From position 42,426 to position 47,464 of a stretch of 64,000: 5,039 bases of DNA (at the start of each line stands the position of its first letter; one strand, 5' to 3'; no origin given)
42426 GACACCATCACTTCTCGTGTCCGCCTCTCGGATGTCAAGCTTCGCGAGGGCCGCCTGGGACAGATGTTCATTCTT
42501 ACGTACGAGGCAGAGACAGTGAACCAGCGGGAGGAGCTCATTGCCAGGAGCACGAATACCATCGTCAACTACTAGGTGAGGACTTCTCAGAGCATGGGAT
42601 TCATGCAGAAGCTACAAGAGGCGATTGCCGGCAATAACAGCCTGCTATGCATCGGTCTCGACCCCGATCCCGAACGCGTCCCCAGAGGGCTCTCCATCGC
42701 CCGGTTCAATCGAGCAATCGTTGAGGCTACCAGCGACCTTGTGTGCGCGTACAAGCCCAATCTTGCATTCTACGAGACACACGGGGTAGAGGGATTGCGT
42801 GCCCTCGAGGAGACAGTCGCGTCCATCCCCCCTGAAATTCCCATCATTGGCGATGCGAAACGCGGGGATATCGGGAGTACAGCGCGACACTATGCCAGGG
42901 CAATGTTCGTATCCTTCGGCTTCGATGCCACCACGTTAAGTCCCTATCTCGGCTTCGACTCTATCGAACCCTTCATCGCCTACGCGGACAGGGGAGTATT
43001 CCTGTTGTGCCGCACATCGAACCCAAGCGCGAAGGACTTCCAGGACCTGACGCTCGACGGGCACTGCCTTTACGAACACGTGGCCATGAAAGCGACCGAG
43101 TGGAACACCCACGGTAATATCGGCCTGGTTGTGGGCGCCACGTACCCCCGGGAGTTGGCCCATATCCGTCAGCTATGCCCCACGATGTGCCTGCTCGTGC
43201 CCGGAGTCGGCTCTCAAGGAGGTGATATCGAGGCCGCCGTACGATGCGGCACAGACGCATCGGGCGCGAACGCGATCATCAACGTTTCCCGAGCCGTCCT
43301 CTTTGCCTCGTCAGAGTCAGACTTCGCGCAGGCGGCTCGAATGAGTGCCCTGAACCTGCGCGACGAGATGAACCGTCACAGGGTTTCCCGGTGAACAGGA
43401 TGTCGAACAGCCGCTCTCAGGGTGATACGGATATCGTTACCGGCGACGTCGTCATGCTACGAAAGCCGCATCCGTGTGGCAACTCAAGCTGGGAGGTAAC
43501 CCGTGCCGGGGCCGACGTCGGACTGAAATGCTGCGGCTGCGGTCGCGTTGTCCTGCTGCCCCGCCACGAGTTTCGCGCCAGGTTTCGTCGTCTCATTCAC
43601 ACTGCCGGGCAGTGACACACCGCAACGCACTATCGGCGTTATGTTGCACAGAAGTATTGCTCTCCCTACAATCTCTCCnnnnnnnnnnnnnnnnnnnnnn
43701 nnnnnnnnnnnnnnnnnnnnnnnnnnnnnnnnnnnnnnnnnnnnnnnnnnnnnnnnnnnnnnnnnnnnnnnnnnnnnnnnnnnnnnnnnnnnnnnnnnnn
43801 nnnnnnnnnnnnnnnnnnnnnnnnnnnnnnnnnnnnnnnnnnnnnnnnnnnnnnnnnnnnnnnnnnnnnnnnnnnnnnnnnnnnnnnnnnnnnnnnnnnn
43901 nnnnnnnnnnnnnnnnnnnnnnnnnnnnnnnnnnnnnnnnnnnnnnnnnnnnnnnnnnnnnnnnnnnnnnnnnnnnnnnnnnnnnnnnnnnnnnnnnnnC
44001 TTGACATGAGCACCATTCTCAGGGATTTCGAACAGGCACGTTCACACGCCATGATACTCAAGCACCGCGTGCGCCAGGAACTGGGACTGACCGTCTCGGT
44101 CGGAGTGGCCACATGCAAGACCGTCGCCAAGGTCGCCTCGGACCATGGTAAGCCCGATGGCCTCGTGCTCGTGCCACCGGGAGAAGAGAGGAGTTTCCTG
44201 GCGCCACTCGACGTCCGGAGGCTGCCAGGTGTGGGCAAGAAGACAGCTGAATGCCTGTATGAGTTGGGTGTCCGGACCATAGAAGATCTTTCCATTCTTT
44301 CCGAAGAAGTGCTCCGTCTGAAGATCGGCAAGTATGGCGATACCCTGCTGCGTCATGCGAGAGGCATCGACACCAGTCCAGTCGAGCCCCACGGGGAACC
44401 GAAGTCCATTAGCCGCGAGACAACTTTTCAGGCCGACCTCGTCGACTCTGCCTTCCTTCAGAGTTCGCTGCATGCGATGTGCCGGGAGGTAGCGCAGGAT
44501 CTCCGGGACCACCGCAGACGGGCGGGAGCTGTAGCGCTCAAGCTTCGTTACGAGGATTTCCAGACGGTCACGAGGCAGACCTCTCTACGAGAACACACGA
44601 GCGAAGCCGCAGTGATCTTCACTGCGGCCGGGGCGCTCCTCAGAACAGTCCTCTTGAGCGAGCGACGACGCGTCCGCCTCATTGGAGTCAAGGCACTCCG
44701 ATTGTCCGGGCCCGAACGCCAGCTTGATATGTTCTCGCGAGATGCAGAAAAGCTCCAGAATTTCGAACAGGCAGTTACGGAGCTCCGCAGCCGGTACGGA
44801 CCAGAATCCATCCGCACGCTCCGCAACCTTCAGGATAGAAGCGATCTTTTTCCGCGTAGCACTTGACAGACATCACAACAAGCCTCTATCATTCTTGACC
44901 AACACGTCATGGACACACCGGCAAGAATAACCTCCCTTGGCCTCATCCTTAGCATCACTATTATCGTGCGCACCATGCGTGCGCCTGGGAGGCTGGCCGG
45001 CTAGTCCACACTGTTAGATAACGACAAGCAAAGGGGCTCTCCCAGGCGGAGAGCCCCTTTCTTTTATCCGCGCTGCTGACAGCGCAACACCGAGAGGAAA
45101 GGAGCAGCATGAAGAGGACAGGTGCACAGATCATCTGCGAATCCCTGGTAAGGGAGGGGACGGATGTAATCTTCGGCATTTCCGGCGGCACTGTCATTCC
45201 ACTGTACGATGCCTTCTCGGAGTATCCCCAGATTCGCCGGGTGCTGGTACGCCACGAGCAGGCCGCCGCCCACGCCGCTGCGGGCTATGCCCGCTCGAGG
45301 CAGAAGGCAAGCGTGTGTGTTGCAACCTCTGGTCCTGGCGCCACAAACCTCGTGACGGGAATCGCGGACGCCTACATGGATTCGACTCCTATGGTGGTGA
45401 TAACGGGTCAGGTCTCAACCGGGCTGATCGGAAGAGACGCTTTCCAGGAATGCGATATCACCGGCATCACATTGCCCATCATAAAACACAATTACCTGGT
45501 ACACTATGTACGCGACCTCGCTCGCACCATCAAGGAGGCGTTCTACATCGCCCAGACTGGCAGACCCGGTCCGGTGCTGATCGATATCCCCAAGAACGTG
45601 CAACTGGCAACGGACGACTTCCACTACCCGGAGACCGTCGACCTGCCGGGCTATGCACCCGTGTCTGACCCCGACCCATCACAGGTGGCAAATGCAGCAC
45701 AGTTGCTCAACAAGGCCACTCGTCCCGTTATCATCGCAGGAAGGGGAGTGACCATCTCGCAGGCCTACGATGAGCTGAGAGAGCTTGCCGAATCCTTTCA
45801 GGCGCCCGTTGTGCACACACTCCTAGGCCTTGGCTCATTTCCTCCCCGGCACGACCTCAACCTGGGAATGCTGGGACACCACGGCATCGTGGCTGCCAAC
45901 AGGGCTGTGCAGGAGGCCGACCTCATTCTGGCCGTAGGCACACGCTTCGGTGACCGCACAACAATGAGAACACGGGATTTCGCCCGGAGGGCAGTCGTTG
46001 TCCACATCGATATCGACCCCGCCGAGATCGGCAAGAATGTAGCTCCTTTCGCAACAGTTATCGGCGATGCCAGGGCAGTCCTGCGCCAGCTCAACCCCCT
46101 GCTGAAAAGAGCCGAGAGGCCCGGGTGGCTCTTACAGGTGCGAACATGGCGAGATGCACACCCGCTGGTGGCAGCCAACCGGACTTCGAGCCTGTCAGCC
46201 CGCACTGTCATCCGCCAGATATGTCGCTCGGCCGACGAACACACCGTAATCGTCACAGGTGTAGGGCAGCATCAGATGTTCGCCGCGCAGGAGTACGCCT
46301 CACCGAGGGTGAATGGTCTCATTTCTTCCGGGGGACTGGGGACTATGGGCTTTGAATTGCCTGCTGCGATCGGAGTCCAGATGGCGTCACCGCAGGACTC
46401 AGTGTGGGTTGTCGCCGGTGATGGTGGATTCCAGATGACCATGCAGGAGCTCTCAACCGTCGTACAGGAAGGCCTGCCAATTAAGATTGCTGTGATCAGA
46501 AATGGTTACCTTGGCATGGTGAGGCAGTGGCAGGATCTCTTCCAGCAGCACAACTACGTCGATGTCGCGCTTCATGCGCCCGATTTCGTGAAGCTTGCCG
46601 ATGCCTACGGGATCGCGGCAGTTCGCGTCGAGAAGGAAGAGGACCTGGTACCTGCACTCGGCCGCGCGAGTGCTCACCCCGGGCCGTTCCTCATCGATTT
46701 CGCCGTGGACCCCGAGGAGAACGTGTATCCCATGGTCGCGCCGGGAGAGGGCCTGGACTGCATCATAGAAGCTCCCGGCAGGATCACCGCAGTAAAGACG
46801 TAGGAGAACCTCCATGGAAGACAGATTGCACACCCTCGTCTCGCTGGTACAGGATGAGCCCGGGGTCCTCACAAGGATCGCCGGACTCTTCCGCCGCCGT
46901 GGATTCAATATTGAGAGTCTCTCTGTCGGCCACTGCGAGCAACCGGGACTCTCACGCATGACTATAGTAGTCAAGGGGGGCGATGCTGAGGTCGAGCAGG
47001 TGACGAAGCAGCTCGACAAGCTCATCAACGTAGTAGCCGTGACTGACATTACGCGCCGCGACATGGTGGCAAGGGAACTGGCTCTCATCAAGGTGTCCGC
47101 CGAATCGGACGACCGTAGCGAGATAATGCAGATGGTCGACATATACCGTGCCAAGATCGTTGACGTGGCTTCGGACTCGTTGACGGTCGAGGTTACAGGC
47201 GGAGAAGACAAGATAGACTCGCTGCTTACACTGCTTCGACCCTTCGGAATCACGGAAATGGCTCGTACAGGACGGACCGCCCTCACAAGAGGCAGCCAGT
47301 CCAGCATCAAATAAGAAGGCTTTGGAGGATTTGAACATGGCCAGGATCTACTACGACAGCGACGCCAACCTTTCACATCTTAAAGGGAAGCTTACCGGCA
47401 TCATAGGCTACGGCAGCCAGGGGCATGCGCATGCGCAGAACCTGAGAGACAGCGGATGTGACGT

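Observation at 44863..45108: Unannotated Ile/Leu/Val-rich leader peptide and intrinsic attenuator in front of ilvB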

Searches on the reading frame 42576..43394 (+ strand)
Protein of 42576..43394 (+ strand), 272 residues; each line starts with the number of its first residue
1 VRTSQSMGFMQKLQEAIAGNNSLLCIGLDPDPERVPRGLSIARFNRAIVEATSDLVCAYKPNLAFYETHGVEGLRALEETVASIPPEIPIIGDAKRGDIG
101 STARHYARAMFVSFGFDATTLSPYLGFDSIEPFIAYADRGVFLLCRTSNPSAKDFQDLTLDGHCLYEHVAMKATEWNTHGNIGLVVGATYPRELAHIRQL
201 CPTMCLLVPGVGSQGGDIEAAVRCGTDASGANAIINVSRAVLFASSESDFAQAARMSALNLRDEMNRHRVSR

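Call 6: search_protein_families(library=ncbifam, proteins=[window:42576-43394:+])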
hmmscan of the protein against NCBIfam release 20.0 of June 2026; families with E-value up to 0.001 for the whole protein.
window:42576-43394:+ (272 aa): 4 families
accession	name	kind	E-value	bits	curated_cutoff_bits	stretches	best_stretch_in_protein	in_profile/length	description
TIGR02127.1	pyrF_sub2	equivalog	1.2e-79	267.2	110.6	1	9-254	1-260/261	orotidine-5'-phosphate decarboxylase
NF004034.0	PRK05500.1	equivalog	3.8e-59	200.5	656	1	7-267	1-267/478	bifunctional orotidine-5'-phosphate decarboxylase/orotate phosphoribosyltransferase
NF010386.0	PRK13813.1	equivalog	7.1e-12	45.4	208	1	47-227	21-188/216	orotidine 5'-phosphate decarboxylase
TIGR01740.1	pyrF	equivalog_domain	1.4e-06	28.2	92.3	1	48-218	16-176/216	orotidine-5'-phosphate decarboxylase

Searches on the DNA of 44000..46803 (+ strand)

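Call 3: search_rna_families(source=window, start=44000, end=46000, threshold=evalue, max_evalue=10, show_alignments=3)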
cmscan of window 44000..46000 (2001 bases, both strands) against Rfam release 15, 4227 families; matches with E-value up to 10: 7.
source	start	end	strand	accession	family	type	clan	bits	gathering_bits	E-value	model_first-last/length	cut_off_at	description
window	45030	45067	+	RF00489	ctRNA_p42d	Gene; antisense;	-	18.6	50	1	1-46/46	no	ctRNA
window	45005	45078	-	RF00994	mir-1255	Gene; miRNA;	-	17.4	63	3.6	1-67/67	no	mir-1255 microRNA precursor family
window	44863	44896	+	RF02066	STnc320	Gene; sRNA;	-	17.1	50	5.4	1-55/55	no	Salmonella enterica sRNA STnc320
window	45016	45066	+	RF02353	BjrC68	Gene; sRNA;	-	16.9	39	0.32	1-82/82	no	Bradyrhizobiaceae sRNA BjrC68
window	44977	45052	+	RF03017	RT-13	Gene; sRNA;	-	16.5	69.1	7.6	1-67/67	no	RT-13 RNA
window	45030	45062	+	RF02066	STnc320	Gene; sRNA;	-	16.4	50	8.3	20-49/55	no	Salmonella enterica sRNA STnc320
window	45031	45086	-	RF02985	ftsZ-DE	Gene; sRNA;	-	16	72.2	6.4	1-69/69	no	ftsZ-DE RNA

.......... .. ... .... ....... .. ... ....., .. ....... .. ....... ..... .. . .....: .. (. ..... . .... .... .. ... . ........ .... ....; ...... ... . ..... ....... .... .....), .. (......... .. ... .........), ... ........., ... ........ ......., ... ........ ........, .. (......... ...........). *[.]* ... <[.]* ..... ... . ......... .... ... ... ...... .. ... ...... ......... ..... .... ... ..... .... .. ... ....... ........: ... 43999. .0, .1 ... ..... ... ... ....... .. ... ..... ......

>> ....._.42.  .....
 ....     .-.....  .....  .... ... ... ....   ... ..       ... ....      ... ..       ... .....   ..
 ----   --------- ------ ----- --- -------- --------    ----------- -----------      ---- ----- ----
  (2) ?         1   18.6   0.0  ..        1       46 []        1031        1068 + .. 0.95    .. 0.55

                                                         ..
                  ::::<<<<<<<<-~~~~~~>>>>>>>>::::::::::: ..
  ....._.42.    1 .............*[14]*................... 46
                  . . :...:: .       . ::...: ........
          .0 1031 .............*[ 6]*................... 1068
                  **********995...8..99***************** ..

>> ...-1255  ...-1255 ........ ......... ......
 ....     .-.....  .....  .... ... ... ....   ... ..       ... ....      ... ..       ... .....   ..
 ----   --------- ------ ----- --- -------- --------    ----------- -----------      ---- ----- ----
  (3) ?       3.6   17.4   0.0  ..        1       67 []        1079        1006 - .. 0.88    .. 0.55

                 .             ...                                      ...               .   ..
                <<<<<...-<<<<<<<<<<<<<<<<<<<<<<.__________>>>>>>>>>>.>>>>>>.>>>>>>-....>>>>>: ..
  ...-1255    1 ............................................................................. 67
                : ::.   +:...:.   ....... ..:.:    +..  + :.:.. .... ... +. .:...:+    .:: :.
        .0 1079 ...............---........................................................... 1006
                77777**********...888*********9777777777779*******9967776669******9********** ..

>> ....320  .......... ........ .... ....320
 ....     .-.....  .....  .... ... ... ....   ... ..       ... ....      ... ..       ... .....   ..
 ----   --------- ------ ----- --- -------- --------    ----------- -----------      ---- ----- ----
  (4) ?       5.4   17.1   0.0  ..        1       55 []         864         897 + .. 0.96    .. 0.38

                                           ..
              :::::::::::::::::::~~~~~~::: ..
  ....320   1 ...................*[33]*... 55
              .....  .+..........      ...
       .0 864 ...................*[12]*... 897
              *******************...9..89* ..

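Call 9: search_rna_families(sources=[L001, L002, L003, L004, L005, L006, L007, L008, L009, L010, L011, L012, L013, L014, L015, L016, L017, L018, L020, L030], threshold=gathering)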
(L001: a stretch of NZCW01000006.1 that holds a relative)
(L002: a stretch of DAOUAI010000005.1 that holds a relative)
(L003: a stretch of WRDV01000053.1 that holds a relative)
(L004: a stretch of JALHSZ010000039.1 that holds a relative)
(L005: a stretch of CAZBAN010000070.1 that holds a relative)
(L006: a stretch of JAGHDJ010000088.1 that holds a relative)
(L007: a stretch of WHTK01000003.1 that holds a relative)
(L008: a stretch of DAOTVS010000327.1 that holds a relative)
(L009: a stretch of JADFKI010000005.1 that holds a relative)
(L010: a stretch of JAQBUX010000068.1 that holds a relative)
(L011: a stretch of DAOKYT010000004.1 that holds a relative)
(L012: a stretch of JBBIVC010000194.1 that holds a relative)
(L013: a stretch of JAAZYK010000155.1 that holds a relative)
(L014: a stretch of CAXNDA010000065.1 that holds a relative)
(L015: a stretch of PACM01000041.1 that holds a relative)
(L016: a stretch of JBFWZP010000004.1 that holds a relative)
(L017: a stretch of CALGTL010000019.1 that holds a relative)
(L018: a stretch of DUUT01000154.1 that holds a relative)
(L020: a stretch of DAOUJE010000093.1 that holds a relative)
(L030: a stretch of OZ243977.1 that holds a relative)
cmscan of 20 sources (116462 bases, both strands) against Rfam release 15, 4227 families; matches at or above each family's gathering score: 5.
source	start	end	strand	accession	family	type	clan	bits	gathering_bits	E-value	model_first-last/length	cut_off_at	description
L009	2111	2413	+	RF00230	T-box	Cis-reg; leader;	-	114.3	93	2.8e-24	1-219/219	no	T-box leader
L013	430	664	+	RF00230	T-box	Cis-reg; leader;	-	113.8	93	3.9e-24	1-219/219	no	T-box leader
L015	2263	2471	+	RF00230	T-box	Cis-reg; leader;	-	112.2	93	9.9e-24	1-219/219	no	T-box leader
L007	1844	2113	+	RF00230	T-box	Cis-reg; leader;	-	103.1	93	2.3e-21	1-219/219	no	T-box leader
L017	2174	2416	+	RF00230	T-box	Cis-reg; leader;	-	98.2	93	3.9e-20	1-219/219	no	T-box leader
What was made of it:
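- On T-box leader (Rfam RF00230): The same search finds T-boxes in five relatives (call 9).
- Closest known: T-box leaders upstream of ilvB in other Chloroflexota. Same: The same position (ahead of ilvB) and the same output (terminator against antiterminator) in sister lineages: L007, L009, L013, L015 and L017 have RF00230 at 98-114 bits (call 9).
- Sister lineages use a tRNA-sensing T-box at ilvB (call 9).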

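Call 83: search_rna_families(source=window, start=44855, end=45115, threshold=evalue, max_evalue=10)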
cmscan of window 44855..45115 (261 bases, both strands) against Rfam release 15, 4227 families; matches with E-value up to 10: 12.
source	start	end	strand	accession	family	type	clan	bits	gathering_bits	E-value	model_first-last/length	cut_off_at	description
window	45030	45067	+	RF00489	ctRNA_p42d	Gene; antisense;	-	18.6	50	0.13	1-46/46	no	ctRNA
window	45029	45082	+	RF02469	Ms_IGR-7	Gene; sRNA;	-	18.2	45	0.17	1-118/118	no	Actinobacteria sRNA Ms_IGR-7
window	45005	45078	-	RF00994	mir-1255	Gene; miRNA;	-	17.4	63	0.47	1-67/67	no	mir-1255 microRNA precursor family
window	44863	44896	+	RF02066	STnc320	Gene; sRNA;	-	17.1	50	0.71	1-55/55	no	Salmonella enterica sRNA STnc320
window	45016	45066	+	RF02353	BjrC68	Gene; sRNA;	-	16.9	39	0.042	1-82/82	no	Bradyrhizobiaceae sRNA BjrC68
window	44977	45052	+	RF03017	RT-13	Gene; sRNA;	-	16.5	69.1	0.99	1-67/67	no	RT-13 RNA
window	45030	45062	+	RF02066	STnc320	Gene; sRNA;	-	16.4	50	1.1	20-49/55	no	Salmonella enterica sRNA STnc320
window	45031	45086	-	RF02985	ftsZ-DE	Gene; sRNA;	-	16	72.2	0.84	1-69/69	no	ftsZ-DE RNA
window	44982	45052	+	RF03766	mir-3155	Gene; miRNA;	-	14.3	70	2.9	1-56/56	no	mir-3155 microRNA precursor family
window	44917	45001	+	RF00188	SNORD103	Gene; snRNA; snoRNA; CD-box;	-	14.3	45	3.3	1-83/83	no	Small nucleolar RNA SNORD103/SNORD85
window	45033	45057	+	RF04269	mir-373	Gene; miRNA;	-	13.8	69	7.4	1-69/69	no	mir-373 microRNA precursor family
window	44888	44910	+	RF00080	Manganese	Cis-reg; riboswitch;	-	6.9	45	6.5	55-77/177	no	Manganese Mn2+ riboswitch aptamer (yybP-ykoY)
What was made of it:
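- On Any curated Rfam cis-regulatory family (amino-acid leaders, ppGpp/ykkC riboswitch, ilvB-associated motifs if included): Only sub-threshold terminator-like chance hits appeared, at 19 bits or less (calls 3, 83).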

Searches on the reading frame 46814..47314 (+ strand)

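Call 6: search_protein_families(library=ncbifam, proteins=[window:46814-47314:+])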
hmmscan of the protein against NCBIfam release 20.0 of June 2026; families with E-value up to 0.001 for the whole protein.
window:46814-47314:+ (166 aa): 8 families
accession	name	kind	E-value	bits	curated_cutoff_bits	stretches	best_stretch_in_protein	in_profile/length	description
NF008864.0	PRK11895.1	equivalog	3.4e-67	225.2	119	1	6-163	4-161/164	acetolactate synthase small subunit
TIGR00119.1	acolac_sm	equivalog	1.1e-63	213.9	56.9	1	6-160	3-157/158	acetolactate synthase small subunit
NF005233.0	PRK06737.1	equivalog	6.7e-13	48.6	102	1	6-77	3-74/76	ACT domain-containing protein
NF006036.0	PRK08178.1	equivalog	1.1e-11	44.6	128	1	9-81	18-89/102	acetolactate synthase small subunit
NF010078.0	PRK13562.1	equivalog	9.2e-10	38.4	96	1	11-78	8-76/84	ACT domain-containing protein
NF008362.0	PRK11152.1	equivalog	1.1e-08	34.9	68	1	8-78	6-75/85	acetolactate synthase 2 small subunit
NF006352.0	PRK08577.1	equivalog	1.4e-05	25.2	140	1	5-76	56-129/136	hypothetical protein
TIGR01327.1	PGDH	equivalog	8.1e-05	21.6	454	1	6-77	452-521/525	phosphoglycerate dehydrogenase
